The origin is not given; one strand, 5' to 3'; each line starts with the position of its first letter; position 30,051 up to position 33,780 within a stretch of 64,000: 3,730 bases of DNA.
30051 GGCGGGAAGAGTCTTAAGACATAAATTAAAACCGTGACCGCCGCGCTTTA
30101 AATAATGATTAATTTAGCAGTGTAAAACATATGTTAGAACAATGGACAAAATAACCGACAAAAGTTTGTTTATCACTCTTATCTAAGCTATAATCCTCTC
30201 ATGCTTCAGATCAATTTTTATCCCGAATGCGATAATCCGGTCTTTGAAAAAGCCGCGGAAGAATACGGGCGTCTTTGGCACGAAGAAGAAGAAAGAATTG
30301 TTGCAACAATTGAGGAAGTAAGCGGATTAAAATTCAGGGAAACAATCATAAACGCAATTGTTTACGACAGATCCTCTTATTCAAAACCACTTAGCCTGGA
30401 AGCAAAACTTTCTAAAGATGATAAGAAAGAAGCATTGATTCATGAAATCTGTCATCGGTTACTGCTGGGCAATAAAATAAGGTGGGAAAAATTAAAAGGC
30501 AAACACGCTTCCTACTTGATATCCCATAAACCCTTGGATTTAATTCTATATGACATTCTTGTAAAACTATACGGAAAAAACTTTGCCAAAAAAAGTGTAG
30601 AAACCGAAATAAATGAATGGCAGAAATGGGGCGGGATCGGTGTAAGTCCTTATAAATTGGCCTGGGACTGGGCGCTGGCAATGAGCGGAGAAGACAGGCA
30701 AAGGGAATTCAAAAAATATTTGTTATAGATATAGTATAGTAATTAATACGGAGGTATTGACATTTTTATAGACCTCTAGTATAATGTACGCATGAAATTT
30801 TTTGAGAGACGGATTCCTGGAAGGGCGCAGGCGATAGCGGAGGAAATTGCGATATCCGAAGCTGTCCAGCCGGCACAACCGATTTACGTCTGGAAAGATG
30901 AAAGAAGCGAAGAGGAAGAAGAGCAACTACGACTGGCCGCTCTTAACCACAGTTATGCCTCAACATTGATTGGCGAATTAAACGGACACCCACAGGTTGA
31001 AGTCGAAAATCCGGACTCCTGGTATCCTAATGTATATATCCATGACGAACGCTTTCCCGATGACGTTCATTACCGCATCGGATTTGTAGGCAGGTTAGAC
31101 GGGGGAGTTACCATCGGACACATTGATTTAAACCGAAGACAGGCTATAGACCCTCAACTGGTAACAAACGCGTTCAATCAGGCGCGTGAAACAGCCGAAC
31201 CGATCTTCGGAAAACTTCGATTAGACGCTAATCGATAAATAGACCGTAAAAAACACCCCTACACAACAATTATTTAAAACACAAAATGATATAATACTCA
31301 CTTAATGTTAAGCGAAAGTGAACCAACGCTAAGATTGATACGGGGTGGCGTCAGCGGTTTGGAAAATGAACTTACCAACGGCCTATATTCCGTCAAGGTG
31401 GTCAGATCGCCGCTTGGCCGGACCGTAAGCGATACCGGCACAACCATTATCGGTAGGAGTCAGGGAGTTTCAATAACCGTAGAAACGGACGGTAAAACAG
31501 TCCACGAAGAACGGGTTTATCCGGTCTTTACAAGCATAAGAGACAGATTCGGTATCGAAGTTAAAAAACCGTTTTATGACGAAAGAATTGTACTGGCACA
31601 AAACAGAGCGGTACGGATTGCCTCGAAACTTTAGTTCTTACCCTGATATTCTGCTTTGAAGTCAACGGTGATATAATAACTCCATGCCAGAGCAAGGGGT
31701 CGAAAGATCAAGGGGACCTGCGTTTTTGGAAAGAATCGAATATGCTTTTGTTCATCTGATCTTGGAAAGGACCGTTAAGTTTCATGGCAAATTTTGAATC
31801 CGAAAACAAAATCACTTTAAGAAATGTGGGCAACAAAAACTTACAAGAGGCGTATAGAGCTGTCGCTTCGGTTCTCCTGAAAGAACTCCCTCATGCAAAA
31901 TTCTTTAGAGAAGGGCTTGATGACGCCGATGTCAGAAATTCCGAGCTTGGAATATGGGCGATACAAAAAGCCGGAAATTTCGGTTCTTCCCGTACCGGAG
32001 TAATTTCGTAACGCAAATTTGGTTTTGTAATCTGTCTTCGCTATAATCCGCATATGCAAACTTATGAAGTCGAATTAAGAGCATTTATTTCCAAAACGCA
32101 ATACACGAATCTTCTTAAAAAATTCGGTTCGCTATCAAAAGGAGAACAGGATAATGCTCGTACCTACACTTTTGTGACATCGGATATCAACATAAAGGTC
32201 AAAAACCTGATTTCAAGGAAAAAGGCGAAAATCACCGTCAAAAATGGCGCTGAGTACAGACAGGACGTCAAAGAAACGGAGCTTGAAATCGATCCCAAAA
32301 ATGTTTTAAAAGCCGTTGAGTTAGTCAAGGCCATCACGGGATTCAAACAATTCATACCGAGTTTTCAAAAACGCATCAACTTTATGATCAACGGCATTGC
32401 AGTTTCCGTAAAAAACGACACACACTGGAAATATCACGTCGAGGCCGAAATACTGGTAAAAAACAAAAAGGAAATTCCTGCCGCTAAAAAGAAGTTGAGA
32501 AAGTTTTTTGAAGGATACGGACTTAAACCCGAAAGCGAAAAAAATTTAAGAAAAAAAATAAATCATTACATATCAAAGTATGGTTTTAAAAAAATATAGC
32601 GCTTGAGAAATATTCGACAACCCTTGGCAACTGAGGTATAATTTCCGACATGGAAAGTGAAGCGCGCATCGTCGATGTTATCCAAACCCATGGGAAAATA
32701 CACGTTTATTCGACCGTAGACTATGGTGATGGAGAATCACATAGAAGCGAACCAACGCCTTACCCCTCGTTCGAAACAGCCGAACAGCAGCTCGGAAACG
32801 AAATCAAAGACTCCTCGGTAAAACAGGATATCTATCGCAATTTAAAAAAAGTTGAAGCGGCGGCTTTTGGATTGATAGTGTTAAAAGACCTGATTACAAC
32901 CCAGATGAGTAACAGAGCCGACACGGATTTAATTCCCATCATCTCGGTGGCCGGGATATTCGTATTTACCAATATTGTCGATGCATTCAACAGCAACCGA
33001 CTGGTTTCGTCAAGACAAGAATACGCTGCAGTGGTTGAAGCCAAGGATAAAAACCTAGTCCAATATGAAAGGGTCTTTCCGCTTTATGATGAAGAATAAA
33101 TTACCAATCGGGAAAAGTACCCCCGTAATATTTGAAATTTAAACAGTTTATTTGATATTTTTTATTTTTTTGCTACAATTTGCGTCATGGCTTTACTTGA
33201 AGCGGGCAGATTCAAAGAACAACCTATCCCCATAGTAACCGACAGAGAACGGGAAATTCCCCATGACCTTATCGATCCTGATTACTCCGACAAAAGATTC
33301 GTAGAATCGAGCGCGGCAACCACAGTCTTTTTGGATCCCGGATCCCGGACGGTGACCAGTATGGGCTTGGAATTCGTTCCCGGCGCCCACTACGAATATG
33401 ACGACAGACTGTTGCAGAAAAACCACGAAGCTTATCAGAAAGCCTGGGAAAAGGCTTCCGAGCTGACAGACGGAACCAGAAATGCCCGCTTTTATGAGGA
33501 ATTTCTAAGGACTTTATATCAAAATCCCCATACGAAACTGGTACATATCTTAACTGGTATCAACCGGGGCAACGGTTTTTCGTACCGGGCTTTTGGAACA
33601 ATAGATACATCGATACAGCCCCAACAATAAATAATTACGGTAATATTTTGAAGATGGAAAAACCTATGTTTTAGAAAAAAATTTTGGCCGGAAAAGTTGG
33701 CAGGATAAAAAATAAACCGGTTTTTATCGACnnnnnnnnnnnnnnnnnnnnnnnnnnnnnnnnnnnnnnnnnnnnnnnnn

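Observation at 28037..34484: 6.5-kb island of ~13 short lineage-specific ORFs, each with its own consensus promoter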

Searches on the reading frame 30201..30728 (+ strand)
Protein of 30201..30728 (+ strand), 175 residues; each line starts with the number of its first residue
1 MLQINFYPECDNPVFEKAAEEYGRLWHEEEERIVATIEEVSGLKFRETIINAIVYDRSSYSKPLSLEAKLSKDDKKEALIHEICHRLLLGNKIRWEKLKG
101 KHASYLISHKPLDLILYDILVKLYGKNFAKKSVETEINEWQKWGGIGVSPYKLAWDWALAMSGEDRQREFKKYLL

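Call 3: search_protein_families(library=pfam, max_evalue=0.1, proteins=[window:30201-30728:+])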
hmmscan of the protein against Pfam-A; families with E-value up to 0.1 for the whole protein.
window:30201-30728:+ (175 aa): 0 families

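Call 8: search_protein_families(library=padloc, max_evalue=0.1, proteins=[window:30201-30728:+])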
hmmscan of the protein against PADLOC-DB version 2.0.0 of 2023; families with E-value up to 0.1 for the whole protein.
window:30201-30728:+ (175 aa): 0 families

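Call 9: search_protein_families(library=ncbifam, max_evalue=0.1, proteins=[window:30201-30728:+])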
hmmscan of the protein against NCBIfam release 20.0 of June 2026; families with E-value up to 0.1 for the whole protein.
window:30201-30728:+ (175 aa): 1 family
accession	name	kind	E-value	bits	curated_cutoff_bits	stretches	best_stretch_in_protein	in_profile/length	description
NF005931.1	PRK07952.1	equivalog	0.04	13.5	357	1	44-93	179-228/246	replicative helicase loader DnaC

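Call 10: search_protein_families(library=phrogs, max_evalue=0.1, proteins=[window:30201-30728:+])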
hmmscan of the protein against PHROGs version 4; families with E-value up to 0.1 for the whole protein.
window:30201-30728:+ (175 aa): 1 family
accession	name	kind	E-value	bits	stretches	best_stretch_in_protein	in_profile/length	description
phrog_33489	-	unknown function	0.072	14.8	0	21-70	32-82/87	-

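Call 19: search_solved_structures(query=window:30201-30728:+, max_evalue=1, show_alignments=1)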
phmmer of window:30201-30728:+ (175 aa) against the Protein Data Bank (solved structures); distinct sequences matched with E-value up to 1: 1.
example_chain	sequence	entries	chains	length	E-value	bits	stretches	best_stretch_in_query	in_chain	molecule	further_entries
6qel_G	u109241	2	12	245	0.89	12.6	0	41-93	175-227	DNA replication protein dnaC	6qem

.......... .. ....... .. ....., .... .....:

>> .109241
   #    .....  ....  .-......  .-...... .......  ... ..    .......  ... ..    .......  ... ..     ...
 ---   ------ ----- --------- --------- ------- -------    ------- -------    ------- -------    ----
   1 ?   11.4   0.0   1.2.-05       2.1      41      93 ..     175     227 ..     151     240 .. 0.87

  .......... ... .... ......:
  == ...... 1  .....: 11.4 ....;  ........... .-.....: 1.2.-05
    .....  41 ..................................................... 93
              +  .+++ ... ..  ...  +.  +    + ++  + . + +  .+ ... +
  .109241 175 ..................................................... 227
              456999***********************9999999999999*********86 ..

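Call 62: find_related_loci(query=window:30201-30728:+, collection=metagenome_contigs, flank=8000)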
Query window:30201-30728:+ (175 aa) in metagenome_contigs; peptide patterns used: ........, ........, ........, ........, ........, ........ (x = any residue, [..] = any of these).
129 stretches matched a pattern, but none encodes a relative of the query by tblastn (E <= 1e-3).

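Call 96: find_related_loci(query=window:30201-30728:+, collection=viral_contigs, flank=5000)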
Query window:30201-30728:+ (175 aa) in viral_contigs; peptide patterns used: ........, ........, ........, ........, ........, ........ (x = any residue, [..] = any of these).
7 stretches matched a pattern, but none encodes a relative of the query by tblastn (E <= 1e-3).

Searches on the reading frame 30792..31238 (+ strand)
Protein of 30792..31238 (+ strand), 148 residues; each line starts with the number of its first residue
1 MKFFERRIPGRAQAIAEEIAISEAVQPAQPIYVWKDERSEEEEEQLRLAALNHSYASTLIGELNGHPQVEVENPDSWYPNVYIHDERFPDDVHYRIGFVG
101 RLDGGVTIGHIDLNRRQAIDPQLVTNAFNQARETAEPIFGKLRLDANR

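Call 3: search_protein_families(library=pfam, max_evalue=0.1, proteins=[window:30792-31238:+])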
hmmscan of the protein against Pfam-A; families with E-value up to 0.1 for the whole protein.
window:30792-31238:+ (148 aa): 0 families

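Call 8: search_protein_families(library=padloc, max_evalue=0.1, proteins=[window:30792-31238:+])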
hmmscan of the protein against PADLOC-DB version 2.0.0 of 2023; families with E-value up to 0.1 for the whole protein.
window:30792-31238:+ (148 aa): 0 families

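Call 9: search_protein_families(library=ncbifam, max_evalue=0.1, proteins=[window:30792-31238:+])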
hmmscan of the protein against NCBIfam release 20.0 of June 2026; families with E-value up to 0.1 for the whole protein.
window:30792-31238:+ (148 aa): 0 families

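Call 10: search_protein_families(library=phrogs, max_evalue=0.1, proteins=[window:30792-31238:+])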
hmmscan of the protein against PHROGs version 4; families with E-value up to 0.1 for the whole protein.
window:30792-31238:+ (148 aa): 0 families

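Call 80: find_related_loci(query=window:30792-31238:+, collection=viral_contigs, flank=5000)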
Query window:30792-31238:+ (148 aa) in viral_contigs; peptide patterns used: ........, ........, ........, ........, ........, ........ (x = any residue, [..] = any of these).
5 stretches matched a pattern, but none encodes a relative of the query by tblastn (E <= 1e-3).

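Call 93: search_solved_structures(query=window:30792-31238:+, max_evalue=1)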
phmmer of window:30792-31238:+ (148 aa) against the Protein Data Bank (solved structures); distinct sequences matched with E-value up to 1: 2.
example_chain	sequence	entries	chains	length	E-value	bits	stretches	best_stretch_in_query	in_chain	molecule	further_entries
1v9a_A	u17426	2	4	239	0.41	14.1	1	24-66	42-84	Uroporphyrin-III C-methyltransferase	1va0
1is7_A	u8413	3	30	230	0.91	12.9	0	4-68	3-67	GTP Cyclohydrolase I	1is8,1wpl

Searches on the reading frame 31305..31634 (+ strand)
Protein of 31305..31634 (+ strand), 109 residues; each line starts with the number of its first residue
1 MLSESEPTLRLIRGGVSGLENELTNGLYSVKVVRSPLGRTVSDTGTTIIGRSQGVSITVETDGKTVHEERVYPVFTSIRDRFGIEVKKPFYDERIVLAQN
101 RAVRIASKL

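Call 3: search_protein_families(library=pfam, max_evalue=0.1, proteins=[window:31305-31634:+])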
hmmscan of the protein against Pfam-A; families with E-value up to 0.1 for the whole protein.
window:31305-31634:+ (109 aa): 1 family
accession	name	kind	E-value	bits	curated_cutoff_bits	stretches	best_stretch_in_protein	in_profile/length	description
PF15984.10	Collagen_mid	-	0.034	14.4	31.1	1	14-66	21-69/198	Bacterial collagen, middle region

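Call 8: search_protein_families(library=padloc, max_evalue=0.1, proteins=[window:31305-31634:+])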
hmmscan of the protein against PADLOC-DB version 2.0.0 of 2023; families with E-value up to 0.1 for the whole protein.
window:31305-31634:+ (109 aa): 0 families

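Call 9: search_protein_families(library=ncbifam, max_evalue=0.1, proteins=[window:31305-31634:+])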
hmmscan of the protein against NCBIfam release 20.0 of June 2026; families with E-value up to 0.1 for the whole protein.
window:31305-31634:+ (109 aa): 0 families

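Call 10: search_protein_families(library=phrogs, max_evalue=0.1, proteins=[window:31305-31634:+])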
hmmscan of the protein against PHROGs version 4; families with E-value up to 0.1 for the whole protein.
window:31305-31634:+ (109 aa): 0 families

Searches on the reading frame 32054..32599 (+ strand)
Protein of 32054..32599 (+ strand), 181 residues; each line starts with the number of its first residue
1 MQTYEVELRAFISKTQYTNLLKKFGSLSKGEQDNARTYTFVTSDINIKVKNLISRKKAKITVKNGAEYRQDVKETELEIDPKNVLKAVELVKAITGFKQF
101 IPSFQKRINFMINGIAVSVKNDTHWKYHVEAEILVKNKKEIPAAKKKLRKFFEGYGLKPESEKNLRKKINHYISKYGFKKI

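Call 3: search_protein_families(library=pfam, max_evalue=0.1, proteins=[window:32054-32599:+])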
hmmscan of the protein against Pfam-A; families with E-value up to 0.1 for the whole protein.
window:32054-32599:+ (181 aa): 1 family
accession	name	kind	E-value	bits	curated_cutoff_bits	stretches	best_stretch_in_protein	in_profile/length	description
PF01928.26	CYTH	-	0.00055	20.3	23.2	1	4-161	2-173/179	CYTH domain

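Call 8: search_protein_families(library=padloc, max_evalue=0.1, proteins=[window:32054-32599:+])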
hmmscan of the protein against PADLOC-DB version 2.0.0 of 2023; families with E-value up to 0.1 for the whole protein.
window:32054-32599:+ (181 aa): 0 families

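Call 9: search_protein_families(library=ncbifam, max_evalue=0.1, proteins=[window:32054-32599:+])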
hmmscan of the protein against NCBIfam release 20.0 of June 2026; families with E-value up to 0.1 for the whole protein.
window:32054-32599:+ (181 aa): 1 family
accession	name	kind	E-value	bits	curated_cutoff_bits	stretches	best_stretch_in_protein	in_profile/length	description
TIGR00318.1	cyaB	equivalog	0.0033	17.3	57.95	1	40-163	45-165/174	class IV adenylate cyclase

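Call 10: search_protein_families(library=phrogs, max_evalue=0.1, proteins=[window:32054-32599:+])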
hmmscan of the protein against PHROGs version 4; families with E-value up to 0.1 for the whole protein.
window:32054-32599:+ (181 aa): 1 family
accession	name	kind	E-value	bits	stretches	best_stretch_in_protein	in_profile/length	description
phrog_32188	-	unknown function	0.021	15.5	0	84-141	23-80/206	-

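Call 11: find_encoding_contigs(protein=window:32054-32599:+, flank=10000, max_places=10)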
Protein window:32054-32599:+ (181 aa): 3 contigs read that carry it; 2 places shown.
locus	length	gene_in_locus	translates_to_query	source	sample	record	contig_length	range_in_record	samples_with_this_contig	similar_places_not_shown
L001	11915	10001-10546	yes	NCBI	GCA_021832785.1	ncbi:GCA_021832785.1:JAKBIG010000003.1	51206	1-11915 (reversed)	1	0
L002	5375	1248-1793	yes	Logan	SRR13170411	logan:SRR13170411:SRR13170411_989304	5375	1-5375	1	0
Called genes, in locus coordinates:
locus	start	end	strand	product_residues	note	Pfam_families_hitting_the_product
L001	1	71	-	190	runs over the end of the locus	PF07963:N_methyl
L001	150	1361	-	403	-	PF28597:T2SSF_N (weak), PF00482:T2SSF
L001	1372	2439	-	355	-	PF00437:T2SSE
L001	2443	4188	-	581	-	PF05157:MshEN, PF00437:T2SSE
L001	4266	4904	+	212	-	PF13177:DNA_pol3_delta2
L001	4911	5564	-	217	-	-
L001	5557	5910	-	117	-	PF03551:PadR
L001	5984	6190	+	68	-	-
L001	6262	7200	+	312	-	-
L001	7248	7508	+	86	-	-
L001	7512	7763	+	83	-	-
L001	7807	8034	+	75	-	-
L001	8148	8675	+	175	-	-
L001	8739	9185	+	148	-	-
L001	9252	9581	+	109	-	-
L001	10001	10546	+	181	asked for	-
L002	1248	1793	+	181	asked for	-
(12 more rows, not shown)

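Call 16: search_solved_structures(query=window:32054-32599:+, max_evalue=1, show_alignments=1)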
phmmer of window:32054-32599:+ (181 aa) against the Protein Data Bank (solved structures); distinct sequences matched with E-value up to 1: 4.
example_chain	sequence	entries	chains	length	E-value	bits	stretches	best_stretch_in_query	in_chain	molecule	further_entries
2een_A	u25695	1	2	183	0.00012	25.3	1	4-159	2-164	Hypothetical protein PH1819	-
5y0r_A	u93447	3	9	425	0.015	18.6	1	53-108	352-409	TmTmcAL(SeMet) | Thermotoga maritima TmcAL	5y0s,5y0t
4aqf_C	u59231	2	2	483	0.6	13.4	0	79-140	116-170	NUCLEOPROTEIN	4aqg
4aqf_A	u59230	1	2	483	0.6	13.4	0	79-140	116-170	NUCLEOPROTEIN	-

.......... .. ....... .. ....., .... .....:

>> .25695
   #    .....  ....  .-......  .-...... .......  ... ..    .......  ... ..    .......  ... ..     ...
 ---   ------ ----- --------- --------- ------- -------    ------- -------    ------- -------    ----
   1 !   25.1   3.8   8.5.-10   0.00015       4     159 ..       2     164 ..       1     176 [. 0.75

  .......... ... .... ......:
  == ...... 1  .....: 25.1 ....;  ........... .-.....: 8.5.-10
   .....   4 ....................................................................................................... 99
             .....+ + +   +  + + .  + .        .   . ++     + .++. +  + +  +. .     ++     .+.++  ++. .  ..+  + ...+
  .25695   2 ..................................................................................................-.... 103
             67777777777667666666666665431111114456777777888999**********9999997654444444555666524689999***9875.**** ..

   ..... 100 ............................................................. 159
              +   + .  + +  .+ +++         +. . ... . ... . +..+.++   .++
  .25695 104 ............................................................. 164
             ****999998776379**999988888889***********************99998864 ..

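Call 97: find_related_loci(query=window:32054-32599:+, collection=viral_contigs, flank=5000)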
Query window:32054-32599:+ (181 aa) in viral_contigs; peptide patterns used: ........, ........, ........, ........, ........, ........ (x = any residue, [..] = any of these).
20 stretches matched a pattern, but none encodes a relative of the query by tblastn (E <= 1e-3).

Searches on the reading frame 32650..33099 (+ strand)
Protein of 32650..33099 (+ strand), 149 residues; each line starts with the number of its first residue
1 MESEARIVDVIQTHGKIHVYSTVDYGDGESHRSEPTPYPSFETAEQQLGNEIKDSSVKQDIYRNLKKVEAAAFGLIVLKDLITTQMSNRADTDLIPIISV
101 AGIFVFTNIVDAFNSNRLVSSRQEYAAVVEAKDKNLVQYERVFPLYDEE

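Call 4: search_protein_families(library=pfam, max_evalue=0.1, proteins=[window:32650-33099:+])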
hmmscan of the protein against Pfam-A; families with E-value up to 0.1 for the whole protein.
window:32650-33099:+ (149 aa): 0 families

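Call 8: search_protein_families(library=padloc, max_evalue=0.1, proteins=[window:32650-33099:+])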
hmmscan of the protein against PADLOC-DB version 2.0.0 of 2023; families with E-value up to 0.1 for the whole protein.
window:32650-33099:+ (149 aa): 0 families

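Call 9: search_protein_families(library=ncbifam, max_evalue=0.1, proteins=[window:32650-33099:+])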
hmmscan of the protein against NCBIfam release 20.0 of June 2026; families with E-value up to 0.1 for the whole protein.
window:32650-33099:+ (149 aa): 0 families

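Call 10: search_protein_families(library=phrogs, max_evalue=0.1, proteins=[window:32650-33099:+])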
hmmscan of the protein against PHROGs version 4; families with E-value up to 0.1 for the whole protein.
window:32650-33099:+ (149 aa): 0 families

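Call 81: find_related_loci(query=window:32650-33099:+, collection=viral_contigs, flank=5000)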
Query window:32650-33099:+ (149 aa) in viral_contigs; peptide patterns used: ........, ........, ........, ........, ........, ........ (x = any residue, [..] = any of these).
17 stretches matched a pattern, but none encodes a relative of the query by tblastn (E <= 1e-3).

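Call 94: search_solved_structures(query=window:32650-33099:+, max_evalue=1)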
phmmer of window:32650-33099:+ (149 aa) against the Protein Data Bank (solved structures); distinct sequences matched with E-value up to 1: 0.

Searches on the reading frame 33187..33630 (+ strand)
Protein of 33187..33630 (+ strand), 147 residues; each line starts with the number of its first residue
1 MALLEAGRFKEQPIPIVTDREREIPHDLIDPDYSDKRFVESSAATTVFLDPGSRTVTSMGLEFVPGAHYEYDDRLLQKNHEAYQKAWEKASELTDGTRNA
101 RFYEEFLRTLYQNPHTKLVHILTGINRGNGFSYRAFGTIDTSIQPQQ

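Call 4: search_protein_families(library=pfam, max_evalue=0.1, proteins=[window:33187-33630:+])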
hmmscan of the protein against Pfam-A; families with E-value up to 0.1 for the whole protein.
window:33187-33630:+ (147 aa): 0 families

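Call 8: search_protein_families(library=padloc, max_evalue=0.1, proteins=[window:33187-33630:+])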
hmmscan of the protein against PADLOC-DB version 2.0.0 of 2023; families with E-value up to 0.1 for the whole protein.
window:33187-33630:+ (147 aa): 0 families

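Call 9: search_protein_families(library=ncbifam, max_evalue=0.1, proteins=[window:33187-33630:+])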
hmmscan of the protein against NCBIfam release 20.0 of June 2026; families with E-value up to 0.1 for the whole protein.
window:33187-33630:+ (147 aa): 0 families

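Call 10: search_protein_families(library=phrogs, max_evalue=0.1, proteins=[window:33187-33630:+])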
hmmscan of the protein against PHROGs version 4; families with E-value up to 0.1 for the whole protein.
window:33187-33630:+ (147 aa): 0 families

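Call 82: find_related_loci(query=window:33187-33630:+, collection=viral_contigs, flank=5000)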
Query window:33187-33630:+ (147 aa) in viral_contigs; peptide patterns used: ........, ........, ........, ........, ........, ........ (x = any residue, [..] = any of these).
14 stretches matched a pattern, but none encodes a relative of the query by tblastn (E <= 1e-3).

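Call 95: search_solved_structures(query=window:33187-33630:+, max_evalue=1)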
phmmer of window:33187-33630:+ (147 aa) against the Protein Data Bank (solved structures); distinct sequences matched with E-value up to 1: 0.
